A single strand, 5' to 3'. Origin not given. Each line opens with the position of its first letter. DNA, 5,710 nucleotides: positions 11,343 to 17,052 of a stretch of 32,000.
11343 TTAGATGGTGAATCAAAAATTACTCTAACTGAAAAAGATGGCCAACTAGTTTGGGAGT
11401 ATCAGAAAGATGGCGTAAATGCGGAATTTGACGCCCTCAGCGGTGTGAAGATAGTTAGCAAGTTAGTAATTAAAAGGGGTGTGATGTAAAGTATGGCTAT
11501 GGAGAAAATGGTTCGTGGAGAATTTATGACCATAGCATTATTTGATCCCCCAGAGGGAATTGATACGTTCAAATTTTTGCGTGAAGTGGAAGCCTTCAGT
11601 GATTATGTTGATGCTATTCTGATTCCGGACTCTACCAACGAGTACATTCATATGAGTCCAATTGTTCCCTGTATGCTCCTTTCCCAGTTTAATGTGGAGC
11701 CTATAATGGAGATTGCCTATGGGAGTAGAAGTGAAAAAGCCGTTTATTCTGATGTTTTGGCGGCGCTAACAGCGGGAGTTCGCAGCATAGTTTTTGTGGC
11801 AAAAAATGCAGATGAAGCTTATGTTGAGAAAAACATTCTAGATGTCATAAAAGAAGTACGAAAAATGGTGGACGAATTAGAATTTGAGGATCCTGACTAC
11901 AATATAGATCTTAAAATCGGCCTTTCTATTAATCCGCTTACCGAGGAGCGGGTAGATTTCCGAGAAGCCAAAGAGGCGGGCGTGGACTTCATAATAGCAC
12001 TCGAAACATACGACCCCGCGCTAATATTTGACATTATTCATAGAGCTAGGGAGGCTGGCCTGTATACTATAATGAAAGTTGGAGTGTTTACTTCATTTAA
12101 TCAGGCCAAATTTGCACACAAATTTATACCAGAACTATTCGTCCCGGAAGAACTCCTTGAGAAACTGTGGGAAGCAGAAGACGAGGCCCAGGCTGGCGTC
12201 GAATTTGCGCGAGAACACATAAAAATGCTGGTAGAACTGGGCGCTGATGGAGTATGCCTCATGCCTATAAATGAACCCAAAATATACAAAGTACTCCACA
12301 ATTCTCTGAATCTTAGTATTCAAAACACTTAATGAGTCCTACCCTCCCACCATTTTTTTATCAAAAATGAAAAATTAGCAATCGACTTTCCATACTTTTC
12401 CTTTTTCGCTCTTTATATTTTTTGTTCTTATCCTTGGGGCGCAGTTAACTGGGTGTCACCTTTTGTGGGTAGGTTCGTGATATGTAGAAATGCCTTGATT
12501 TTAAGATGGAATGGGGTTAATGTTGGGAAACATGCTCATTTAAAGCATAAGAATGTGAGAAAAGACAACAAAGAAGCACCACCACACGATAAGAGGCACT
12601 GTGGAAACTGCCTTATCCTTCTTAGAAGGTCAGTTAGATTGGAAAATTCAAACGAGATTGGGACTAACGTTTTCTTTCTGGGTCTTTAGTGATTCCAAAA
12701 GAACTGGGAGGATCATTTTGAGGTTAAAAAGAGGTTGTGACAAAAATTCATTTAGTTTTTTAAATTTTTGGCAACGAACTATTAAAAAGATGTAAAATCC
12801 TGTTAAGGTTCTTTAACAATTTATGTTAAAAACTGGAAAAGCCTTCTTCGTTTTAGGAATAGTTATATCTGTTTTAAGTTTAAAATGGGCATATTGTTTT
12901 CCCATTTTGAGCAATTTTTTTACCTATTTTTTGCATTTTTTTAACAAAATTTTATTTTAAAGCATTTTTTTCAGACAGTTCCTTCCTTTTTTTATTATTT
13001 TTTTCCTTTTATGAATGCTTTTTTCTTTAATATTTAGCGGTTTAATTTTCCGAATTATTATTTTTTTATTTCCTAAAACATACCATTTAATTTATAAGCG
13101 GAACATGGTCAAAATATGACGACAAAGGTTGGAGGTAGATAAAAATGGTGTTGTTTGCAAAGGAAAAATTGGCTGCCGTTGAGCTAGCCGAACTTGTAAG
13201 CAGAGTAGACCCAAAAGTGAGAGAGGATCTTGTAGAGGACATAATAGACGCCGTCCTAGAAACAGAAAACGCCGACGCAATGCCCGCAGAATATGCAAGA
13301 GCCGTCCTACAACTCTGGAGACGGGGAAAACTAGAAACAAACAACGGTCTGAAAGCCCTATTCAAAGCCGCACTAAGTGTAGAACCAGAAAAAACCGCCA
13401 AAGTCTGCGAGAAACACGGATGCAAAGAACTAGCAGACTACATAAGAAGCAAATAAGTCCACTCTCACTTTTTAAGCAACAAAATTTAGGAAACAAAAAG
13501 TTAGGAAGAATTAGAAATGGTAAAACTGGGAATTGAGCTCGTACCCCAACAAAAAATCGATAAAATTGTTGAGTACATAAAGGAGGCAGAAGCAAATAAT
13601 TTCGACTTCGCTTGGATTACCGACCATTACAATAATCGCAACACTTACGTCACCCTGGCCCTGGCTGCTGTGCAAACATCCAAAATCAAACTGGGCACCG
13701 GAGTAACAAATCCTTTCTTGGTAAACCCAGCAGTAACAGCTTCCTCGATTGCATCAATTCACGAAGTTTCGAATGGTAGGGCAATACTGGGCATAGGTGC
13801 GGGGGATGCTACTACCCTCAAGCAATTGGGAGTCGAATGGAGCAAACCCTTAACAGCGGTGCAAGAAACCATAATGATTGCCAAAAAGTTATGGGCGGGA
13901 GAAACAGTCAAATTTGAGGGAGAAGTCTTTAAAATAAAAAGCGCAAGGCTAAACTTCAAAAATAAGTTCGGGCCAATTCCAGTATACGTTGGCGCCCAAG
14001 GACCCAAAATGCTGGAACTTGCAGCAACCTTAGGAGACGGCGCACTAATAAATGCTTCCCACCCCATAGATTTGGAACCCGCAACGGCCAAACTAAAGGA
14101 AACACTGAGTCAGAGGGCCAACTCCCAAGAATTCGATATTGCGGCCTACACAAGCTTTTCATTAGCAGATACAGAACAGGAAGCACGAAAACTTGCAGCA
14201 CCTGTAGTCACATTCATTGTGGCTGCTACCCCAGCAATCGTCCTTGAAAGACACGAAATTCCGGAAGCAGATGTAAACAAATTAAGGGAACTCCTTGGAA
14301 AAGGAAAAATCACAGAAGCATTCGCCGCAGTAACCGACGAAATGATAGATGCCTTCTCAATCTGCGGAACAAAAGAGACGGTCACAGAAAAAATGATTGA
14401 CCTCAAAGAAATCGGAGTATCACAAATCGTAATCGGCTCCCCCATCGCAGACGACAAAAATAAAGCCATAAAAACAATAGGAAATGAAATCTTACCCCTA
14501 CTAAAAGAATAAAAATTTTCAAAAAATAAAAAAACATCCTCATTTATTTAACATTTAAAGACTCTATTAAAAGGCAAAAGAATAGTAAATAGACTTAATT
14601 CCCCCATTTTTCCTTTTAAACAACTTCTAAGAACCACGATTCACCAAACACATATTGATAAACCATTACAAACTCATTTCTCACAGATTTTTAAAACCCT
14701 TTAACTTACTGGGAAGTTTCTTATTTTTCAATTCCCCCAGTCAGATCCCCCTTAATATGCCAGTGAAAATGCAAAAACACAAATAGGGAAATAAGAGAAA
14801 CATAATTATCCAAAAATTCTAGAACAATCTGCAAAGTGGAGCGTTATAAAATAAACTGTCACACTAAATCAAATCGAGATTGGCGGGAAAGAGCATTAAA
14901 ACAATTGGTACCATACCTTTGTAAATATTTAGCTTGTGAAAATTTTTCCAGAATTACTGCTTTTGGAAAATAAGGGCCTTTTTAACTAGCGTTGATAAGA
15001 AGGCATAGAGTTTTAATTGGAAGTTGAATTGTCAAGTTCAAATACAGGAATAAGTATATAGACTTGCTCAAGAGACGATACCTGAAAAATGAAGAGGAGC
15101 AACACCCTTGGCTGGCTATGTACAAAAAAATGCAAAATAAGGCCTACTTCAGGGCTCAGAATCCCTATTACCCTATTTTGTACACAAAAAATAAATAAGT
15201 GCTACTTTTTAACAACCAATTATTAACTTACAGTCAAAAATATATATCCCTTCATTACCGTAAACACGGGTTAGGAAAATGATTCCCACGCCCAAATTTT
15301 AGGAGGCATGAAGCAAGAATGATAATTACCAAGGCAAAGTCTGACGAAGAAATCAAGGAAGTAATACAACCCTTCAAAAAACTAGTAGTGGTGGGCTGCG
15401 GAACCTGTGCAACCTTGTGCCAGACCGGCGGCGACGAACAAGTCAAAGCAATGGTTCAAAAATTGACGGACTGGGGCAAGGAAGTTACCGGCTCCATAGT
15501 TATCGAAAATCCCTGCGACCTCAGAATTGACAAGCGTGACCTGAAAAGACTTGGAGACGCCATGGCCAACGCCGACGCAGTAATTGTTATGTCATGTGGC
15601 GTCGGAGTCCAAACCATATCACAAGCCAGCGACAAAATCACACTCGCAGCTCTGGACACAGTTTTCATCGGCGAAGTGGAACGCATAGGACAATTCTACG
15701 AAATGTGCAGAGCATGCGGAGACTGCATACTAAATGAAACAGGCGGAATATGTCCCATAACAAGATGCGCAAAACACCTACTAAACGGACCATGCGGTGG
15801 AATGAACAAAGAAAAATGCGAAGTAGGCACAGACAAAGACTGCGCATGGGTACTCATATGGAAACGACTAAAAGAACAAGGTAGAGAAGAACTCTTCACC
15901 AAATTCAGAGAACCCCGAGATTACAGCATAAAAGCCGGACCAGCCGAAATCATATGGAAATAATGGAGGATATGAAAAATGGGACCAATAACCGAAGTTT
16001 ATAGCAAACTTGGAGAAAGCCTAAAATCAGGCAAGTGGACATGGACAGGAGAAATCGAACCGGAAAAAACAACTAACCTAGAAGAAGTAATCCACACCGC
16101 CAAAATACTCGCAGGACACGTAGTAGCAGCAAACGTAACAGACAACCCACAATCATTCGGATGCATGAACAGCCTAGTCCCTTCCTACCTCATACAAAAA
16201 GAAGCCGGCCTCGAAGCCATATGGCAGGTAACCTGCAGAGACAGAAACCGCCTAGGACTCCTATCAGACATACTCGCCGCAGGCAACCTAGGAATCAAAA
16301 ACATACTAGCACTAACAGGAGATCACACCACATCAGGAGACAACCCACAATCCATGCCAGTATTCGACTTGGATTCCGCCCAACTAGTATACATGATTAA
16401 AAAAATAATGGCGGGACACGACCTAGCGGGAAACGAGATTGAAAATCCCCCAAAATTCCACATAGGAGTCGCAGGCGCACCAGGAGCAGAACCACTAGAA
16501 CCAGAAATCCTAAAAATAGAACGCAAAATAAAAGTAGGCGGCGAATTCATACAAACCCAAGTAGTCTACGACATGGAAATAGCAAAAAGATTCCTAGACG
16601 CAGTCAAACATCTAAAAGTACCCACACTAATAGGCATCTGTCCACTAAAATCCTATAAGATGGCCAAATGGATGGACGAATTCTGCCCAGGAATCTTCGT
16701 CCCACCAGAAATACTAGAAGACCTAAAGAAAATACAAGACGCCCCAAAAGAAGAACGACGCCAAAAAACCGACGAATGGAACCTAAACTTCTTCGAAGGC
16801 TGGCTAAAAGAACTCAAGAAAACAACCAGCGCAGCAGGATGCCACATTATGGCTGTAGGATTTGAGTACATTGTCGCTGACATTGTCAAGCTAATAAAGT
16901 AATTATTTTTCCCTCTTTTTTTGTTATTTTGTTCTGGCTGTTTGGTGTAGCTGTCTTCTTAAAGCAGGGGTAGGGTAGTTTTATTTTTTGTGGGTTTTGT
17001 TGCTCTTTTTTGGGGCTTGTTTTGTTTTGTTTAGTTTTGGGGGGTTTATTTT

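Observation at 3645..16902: Hdr/MvhD module, Mer and MetVF co-located: a candidate dual-pterin, electron-bifurcating C1 node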

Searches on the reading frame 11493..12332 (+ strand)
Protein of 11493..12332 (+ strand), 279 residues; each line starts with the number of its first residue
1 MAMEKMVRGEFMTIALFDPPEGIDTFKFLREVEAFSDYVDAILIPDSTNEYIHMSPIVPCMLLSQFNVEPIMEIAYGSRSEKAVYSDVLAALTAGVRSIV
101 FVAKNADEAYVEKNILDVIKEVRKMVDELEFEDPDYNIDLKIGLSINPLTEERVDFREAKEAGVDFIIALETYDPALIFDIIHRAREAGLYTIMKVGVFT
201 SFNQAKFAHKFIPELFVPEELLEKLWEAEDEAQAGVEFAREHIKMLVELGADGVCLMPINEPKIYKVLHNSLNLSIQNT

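Call 3: search_protein_families(library=pfam, proteins=[window:11493-12332:+])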
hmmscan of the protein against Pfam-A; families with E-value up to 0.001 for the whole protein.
window:11493-12332:+ (279 aa): 1 family
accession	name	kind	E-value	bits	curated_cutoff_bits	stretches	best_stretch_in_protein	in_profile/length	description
PF02219.23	MTHFR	-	2.7e-08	34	24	1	51-269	54-284/287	Methylenetetrahydrofolate reductase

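Call 5: search_protein_families(library=ncbifam, proteins=[window:11493-12332:+], max_evalue=0.01)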
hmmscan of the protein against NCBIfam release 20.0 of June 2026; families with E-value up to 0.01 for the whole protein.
window:11493-12332:+ (279 aa): 3 families
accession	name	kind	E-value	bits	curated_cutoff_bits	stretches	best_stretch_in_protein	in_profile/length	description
NF006396.0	PRK08645.1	equivalog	9.4e-16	57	453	1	4-257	316-586/611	bifunctional homocysteine S-methyltransferase/methylenetetrahydrofolate reductase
TIGR00676.1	fadh2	equivalog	9e-07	28.5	293.7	1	159-270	155-272/275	methylenetetrahydrofolate reductase [NAD(P)H]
TIGR00677.1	fadh2_euk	equivalog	0.00082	18.8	310.05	1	152-267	149-270/281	methylenetetrahydrofolate reductase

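Call 38: search_solved_structures(query=window:11493-12332:+, max_evalue=1, show_alignments=2)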
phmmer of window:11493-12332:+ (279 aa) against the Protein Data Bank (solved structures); distinct sequences matched with E-value up to 1: 5.
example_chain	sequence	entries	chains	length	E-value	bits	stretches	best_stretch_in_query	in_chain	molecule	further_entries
1v93_A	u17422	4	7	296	8.9e-07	32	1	155-267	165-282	5,10-Methylenetetrahydrofolate reductase | Methylenetetrahydrofolate reductase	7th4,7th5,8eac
3apt_A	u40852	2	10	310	1.1e-06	31.7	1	155-267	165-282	Methylenetetrahydrofolate reductase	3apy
4r1s_A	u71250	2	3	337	0.021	17.6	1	88-169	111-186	cinnamoyl CoA reductase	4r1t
1x10_A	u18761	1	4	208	0.46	13.2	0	209-251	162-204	Pyrrolidone-carboxylate peptidase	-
9qnu_A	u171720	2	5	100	0.59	12.9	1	195-239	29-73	Foldamer-binding Nanofitin C10 fused to a coiled-coil domain | DNA-binding protein 7d,Talin-1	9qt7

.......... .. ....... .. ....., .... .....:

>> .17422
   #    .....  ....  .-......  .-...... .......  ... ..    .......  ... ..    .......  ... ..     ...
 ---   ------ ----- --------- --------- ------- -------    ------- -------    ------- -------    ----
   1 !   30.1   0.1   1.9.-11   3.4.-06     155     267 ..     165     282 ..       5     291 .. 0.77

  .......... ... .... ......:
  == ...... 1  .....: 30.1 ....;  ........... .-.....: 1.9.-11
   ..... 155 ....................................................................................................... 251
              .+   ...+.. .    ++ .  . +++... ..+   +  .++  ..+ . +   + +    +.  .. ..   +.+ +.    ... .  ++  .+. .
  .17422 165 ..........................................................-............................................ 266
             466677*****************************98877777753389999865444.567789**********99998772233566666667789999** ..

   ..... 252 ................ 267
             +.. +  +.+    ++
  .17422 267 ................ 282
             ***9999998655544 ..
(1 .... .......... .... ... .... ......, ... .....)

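Call 42: find_homologous_proteins(query=window:11493-12332:+)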
Query window:11493-12332:+ (279 aa): 13 proteins with E <= 0.001 among 1382 candidates. Only proteins of 153 to 489 residues were searched: fused or split forms outside these lengths cannot appear, so this answer is no evidence that the protein stands alone or is whole; lengths 'longer' or 'shorter' looks for them.
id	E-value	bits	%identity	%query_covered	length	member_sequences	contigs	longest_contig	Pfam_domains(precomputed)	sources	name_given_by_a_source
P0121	2.9e-171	586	94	100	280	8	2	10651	PF02219.24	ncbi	ncbi:MAG: methylenetetrahydrofolate reductase [Candidatus Jordarchaeaceae archaeon]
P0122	4.3e-151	520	82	100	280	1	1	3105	PF02219.24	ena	-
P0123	3.2e-149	514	82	100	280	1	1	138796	PF02219.24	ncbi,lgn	ncbi:MAG: methylenetetrahydrofolate reductase [Candidatus Lokiarchaeia archaeon]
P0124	3.3e-148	510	83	99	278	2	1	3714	PF02219.24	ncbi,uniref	ncbi:MAG: hypothetical protein ACUVXA_18030 [Candidatus Jordarchaeum sp.]|uniref:hypothetical protei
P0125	4.9e-148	510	83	99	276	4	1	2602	PF02219.24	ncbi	-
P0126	2.6e-147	507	80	99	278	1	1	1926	PF02219.24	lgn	-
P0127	9.3e-147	506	82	100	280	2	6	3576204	PF02219.24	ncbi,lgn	ncbi:MAG: methylenetetrahydrofolate reductase [Candidatus Freyarchaeum deiterrae]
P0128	2.1e-146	504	81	100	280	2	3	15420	PF02219.24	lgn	-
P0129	4.0e-146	504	80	100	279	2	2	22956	PF02219.24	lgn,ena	-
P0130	7.4e-146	503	81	100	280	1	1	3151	PF02219.24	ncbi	ncbi:MAG: methylenetetrahydrofolate reductase [Candidatus Jordarchaeaceae archaeon]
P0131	9.9e-146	502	81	100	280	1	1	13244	PF02219.24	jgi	jgi:5,10-methylenetetrahydrofolate reductase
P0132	1.3e-136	472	77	99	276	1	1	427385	PF02219.24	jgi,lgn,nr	nr:methylenetetrahydrofolate reductase [Candidatus Freyarchaeota archaeon]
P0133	1.6e-134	465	74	99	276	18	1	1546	PF02219.24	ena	-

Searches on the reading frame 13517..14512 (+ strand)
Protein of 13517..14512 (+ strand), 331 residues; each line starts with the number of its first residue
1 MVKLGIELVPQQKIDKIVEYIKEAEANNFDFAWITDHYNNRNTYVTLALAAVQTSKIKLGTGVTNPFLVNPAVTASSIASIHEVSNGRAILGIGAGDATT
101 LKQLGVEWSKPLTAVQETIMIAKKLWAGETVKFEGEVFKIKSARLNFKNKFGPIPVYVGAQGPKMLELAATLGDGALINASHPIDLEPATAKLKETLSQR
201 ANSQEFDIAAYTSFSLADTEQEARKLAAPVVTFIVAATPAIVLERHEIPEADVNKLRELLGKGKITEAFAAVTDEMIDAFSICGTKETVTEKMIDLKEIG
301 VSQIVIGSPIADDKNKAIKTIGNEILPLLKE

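Call 3: search_protein_families(library=pfam, proteins=[window:13517-14512:+])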
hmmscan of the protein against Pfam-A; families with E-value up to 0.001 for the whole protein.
window:13517-14512:+ (331 aa): 1 family
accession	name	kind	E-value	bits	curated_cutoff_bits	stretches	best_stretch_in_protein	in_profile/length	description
PF00296.26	Bac_luciferase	-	4.2e-69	233.7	27.9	1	9-302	16-313/314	Luciferase-like monooxygenase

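Call 5: search_protein_families(library=ncbifam, proteins=[window:13517-14512:+], max_evalue=0.01)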
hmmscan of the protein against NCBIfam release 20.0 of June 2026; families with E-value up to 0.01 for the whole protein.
window:13517-14512:+ (331 aa): 31 families (the best 25 are shown)
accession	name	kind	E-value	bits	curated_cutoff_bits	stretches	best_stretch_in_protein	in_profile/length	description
NF002619.0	PRK02271.1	equivalog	1.2e-132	442.2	276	1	3-326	2-325/329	5,10-methylenetetrahydromethanopterin reductase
TIGR03555.1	F420_mer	equivalog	1.4e-124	415.7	348.7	1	5-327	2-325/325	5,10-methylenetetrahydromethanopterin reductase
TIGR04024.1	F420_NP1902A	hypoth_equivalog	2.5e-36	125.1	345.4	1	7-321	7-325/330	TIGR04024 family LLM class F420-dependent oxidoreductase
TIGR03559.1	F420_Rv3520c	subfamily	1.3e-33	116.4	335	1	3-306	1-324/325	LLM class F420-dependent oxidoreductase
TIGR03842.1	F420_CPS_4043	hypoth_equivalog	4.9e-33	114.6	295.45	1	4-328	2-328/329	TIGR03842 family LLM class F420-dependent oxidoreductase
TIGR03619.1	F420_Rv2161c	subfamily_domain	6.7e-30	104.5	166.9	1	41-224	44-230/247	TIGR03619 family F420-dependent LLM class oxidoreductase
TIGR03841.1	F420_Rv3093c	subfamily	1.4e-29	103.4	213.65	1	18-306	13-294/298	LLM class F420-dependent oxidoreductase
TIGR03557.1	F420_G6P_family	subfamily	4.1e-28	98.4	210.4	1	14-330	12-315/316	TIGR03557 family F420-dependent LLM class oxidoreductase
TIGR03560.1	F420_Rv1855c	subfamily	1e-26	94.2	231.4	1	6-198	4-213/227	TIGR03560 family F420-dependent LLM class oxidoreductase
TIGR03617.1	F420_MSMEG_2256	subfamily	1.7e-26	92.9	278.15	1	23-310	3-302/318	TIGR03617 family F420-dependent LLM class oxidoreductase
TIGR03564.1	F420_MSMEG_4879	subfamily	8.6e-26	91.1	234.25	1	17-183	1-167/265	TIGR03564 family F420-dependent LLM class oxidoreductase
TIGR03857.1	F420_MSMEG_2249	hypoth_equivalog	9.6e-24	84.2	218.4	1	15-180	14-178/329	TIGR03857 family LLM class F420-dependent oxidoreductase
TIGR04465.1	ArgArg_F420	equivalog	4e-23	82.1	470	1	11-181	56-237/364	F420-dependent hydroxymycolic acid dehydrogenase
TIGR03621.1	F420_MSMEG_2516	subfamily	1.3e-22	80.3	213.15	1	3-179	2-176/295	TIGR03621 family F420-dependent LLM class oxidoreductase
TIGR04021.1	LLM_DMSO2_sfnG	equivalog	1.9e-20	73.5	382.95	1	14-331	27-347/350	dimethylsulfone monooxygenase SfnG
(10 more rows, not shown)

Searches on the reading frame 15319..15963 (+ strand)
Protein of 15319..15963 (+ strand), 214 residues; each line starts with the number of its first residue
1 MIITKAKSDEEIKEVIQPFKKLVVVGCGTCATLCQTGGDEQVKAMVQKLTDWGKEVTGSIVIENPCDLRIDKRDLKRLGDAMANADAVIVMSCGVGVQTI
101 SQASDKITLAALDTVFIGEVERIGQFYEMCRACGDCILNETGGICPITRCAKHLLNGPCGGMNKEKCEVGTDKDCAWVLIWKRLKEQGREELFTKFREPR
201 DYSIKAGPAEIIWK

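Call 3: search_protein_families(library=pfam, proteins=[window:15319-15963:+])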
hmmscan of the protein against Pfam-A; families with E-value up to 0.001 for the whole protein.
window:15319-15963:+ (214 aa): 1 family
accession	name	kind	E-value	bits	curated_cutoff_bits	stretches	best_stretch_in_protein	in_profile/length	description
PF12225.13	DUF5981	-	7e-36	122.2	23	1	110-203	2-95/95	Methylene-tetrahydrofolate reductase C terminal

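Call 5: search_protein_families(library=ncbifam, proteins=[window:15319-15963:+], max_evalue=0.01)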
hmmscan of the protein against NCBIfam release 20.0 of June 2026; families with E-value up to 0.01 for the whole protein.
window:15319-15963:+ (214 aa): 1 family
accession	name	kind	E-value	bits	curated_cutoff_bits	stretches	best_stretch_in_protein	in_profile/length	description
NF033417.1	glycocin_F_RiPP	subfamily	0.0053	16.7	40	1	4-40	5-41/68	glycocin F family RiPP peptide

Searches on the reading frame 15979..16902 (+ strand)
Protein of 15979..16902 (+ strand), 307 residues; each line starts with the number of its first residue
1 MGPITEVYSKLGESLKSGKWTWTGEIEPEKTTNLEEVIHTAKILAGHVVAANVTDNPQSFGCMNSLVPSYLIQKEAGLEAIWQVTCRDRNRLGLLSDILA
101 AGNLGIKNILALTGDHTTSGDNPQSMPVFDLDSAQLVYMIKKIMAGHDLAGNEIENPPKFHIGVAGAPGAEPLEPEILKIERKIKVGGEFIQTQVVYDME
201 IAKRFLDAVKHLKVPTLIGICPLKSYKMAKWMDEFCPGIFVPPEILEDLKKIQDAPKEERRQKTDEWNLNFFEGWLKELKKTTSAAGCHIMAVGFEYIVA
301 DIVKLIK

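Call 4: search_protein_families(library=pfam, proteins=[window:15979-16902:+])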
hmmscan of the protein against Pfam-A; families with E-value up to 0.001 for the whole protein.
window:15979-16902:+ (307 aa): 1 family
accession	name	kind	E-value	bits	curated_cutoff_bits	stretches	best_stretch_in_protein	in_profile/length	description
PF02219.23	MTHFR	-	3.2e-34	119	24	1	11-304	2-284/287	Methylenetetrahydrofolate reductase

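Call 5: search_protein_families(library=ncbifam, proteins=[window:15979-16902:+], max_evalue=0.01)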
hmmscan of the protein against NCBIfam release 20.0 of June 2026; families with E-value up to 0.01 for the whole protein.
window:15979-16902:+ (307 aa): 4 families
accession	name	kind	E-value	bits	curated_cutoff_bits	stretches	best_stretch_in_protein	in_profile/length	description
NF006396.0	PRK08645.1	equivalog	2.5e-62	210.8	453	1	8-259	311-562/611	bifunctional homocysteine S-methyltransferase/methylenetetrahydrofolate reductase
TIGR00676.1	fadh2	equivalog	1.4e-18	67.3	293.7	1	71-304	52-272/275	methylenetetrahydrofolate reductase [NAD(P)H]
TIGR00677.1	fadh2_euk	equivalog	3.7e-18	65.8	310.05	1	62-258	44-233/281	methylenetetrahydrofolate reductase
NF006950.0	PRK09432.1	equivalog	2.6e-09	36.7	382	1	33-235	40-226/296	methylenetetrahydrofolate reductase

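Call 16: find_homologous_proteins(query=window:15979-16902:+)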
Query window:15979-16902:+ (307 aa): 3171 proteins with E <= 0.001 among 5256 candidates; the best 120 are listed. Only proteins of 168 to 538 residues were searched: fused or split forms outside these lengths cannot appear, so this answer is no evidence that the protein stands alone or is whole; lengths 'longer' or 'shorter' looks for them.
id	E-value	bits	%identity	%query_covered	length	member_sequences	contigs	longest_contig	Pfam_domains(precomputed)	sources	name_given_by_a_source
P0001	5.4e-205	697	99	100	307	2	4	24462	PF02219.24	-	-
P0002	7.4e-205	697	99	100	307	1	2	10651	PF02219.24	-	-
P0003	2.2e-185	633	90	100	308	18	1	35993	PF02219.24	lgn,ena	-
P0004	8.5e-185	631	90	100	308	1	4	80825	PF02219.24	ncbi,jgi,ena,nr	ncbi:MAG: methylenetetrahydrofolate reductase [Candidatus Freyrarchaeum guaymaensis]|nr:methylenetet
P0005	1.0e-182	624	88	100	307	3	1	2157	PF02219.24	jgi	-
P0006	2.2e-181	620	89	100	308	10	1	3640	PF02219.24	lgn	-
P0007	1.5e-121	423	64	97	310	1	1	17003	PF02219.24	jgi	jgi:5,10-methylenetetrahydrofolate reductase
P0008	4.2e-121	422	63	97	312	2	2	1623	PF02219.24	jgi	jgi:5,10-methylenetetrahydrofolate reductase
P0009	1.6e-119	417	63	97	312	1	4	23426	PF02219.24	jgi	jgi:5,10-methylenetetrahydrofolate reductase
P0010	1.7e-119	416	62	97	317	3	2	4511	PF02219.24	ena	-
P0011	2.1e-118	413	62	99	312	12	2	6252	PF02219.24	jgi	jgi:5,10-methylenetetrahydrofolate reductase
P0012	4.7e-118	412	60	99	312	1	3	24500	PF02219.24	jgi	jgi:5,10-methylenetetrahydrofolate reductase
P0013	3.8e-117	409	63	97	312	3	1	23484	PF02219.24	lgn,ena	-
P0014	2.7e-116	406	59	99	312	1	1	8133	PF02219.24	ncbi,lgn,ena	-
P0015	6.1e-116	405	62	97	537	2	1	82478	PF02219.24,PF12225.14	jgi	-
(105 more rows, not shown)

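Call 39: search_solved_structures(query=window:15979-16902:+, max_evalue=0.001, show_alignments=1)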
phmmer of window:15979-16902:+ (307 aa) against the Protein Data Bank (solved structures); distinct sequences matched with E-value up to 0.001: 16.
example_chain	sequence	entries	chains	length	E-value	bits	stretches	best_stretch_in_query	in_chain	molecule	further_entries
6fcx_A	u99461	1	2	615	2.6e-08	36.5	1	39-257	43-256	Methylenetetrahydrofolate reductase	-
8qa4_A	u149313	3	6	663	3.2e-08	36.2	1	40-257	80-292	Methylenetetrahydrofolate reductase (NADPH)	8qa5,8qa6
1v93_A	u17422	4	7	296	1.9e-07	33.6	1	76-258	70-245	5,10-Methylenetetrahydrofolate reductase | Methylenetetrahydrofolate reductase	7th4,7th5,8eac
3apt_A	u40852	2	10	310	2.2e-07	33.4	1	76-258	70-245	Methylenetetrahydrofolate reductase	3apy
6fnu_A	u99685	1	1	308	3.7e-07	32.7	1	63-249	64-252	Methylenetetrahydrofolate reductase 1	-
3fst_A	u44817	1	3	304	2e-06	30.3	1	72-235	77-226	5,10-methylenetetrahydrofolate reductase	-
3fsu_A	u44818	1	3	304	2.4e-06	30.1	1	72-235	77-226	5,10-methylenetetrahydrofolate reductase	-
1b5t_A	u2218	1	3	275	2.6e-06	29.9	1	72-235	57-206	PROTEIN (METHYLENETETRAHYDROFOLATE REDUCTASE)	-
1zp3_A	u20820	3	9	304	3e-06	29.7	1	72-234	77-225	5,10-methylenetetrahydrofolate reductase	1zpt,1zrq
1zp4_A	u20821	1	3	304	3.4e-06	29.5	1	72-234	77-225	5,10-methylenetetrahydrofolate reductase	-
8uy2_A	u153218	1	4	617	7.1e-06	28.5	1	71-227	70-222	Methylenetetrahydrofolate reductase-like protein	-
2fmn_A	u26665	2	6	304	7.7e-06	28.4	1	72-234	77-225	5,10-methylenetetrahydrofolate reductase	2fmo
8uy1_D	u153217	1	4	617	7.8e-06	28.3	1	73-227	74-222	Methylenetetrahydrofolate reductase-like protein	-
5ume_A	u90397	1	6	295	8.6e-06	28.2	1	32-243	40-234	5,10-methylenetetrahydrofolate reductase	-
6pey_A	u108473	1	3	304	3.3e-05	26.3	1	72-234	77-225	Methylenetetrahydrofolate reductase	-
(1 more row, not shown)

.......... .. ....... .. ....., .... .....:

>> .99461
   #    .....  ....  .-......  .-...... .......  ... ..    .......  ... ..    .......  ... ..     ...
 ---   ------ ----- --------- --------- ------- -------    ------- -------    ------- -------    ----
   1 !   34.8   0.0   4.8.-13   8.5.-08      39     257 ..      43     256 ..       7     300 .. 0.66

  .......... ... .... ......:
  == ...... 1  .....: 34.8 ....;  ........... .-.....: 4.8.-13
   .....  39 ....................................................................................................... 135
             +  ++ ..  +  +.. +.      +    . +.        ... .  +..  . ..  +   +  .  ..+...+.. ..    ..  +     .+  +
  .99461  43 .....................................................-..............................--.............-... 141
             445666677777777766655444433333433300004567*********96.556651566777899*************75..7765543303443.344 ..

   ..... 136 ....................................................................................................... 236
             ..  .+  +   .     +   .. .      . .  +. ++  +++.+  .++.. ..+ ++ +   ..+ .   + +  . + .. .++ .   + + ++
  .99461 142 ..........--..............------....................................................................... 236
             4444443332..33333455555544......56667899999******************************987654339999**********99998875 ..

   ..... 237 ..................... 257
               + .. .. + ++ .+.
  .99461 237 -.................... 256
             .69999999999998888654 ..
